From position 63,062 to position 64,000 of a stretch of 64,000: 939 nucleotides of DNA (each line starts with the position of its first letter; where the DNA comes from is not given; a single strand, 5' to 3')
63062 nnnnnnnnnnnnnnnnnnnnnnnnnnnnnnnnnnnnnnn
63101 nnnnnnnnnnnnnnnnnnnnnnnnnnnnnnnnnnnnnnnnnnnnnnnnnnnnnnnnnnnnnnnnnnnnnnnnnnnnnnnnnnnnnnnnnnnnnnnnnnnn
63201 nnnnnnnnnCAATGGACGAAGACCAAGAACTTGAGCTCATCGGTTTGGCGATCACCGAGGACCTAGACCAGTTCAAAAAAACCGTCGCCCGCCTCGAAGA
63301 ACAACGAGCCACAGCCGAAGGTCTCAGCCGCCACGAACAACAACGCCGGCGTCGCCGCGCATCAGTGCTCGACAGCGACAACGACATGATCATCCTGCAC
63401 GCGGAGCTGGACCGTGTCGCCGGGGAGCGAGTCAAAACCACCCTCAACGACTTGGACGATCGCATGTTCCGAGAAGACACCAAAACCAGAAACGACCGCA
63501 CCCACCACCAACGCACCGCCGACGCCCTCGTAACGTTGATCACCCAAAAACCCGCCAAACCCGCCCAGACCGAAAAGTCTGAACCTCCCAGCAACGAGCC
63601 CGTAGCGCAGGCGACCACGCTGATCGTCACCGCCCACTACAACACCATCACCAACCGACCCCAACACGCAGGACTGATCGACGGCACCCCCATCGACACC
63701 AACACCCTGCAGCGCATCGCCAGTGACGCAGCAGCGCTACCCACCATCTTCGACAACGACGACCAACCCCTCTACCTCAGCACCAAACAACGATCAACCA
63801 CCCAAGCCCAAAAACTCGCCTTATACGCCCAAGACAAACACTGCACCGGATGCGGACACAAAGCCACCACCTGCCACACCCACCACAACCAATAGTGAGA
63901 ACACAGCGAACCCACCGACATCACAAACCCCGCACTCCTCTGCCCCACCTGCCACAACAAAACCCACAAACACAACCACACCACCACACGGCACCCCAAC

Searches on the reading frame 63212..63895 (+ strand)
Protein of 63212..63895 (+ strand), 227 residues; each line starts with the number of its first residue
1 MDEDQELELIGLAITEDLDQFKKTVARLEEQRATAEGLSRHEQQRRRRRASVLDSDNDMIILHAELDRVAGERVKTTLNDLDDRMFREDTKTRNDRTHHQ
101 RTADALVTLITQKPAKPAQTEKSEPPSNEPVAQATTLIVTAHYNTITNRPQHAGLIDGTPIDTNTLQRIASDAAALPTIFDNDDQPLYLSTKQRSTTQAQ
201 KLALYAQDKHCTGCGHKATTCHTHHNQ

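Call 38: search_protein_families(library=pfam, proteins=[window:63212-63895:+], max_evalue=0.001)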
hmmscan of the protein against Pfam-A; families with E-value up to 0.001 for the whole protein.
window:63212-63895:+ (227 aa): 1 family
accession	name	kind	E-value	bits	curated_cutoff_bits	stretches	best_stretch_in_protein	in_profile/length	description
PF02720.22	DUF222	-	4e-15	56.4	24.4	1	4-208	106-306/306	Domain of unknown function (DUF222)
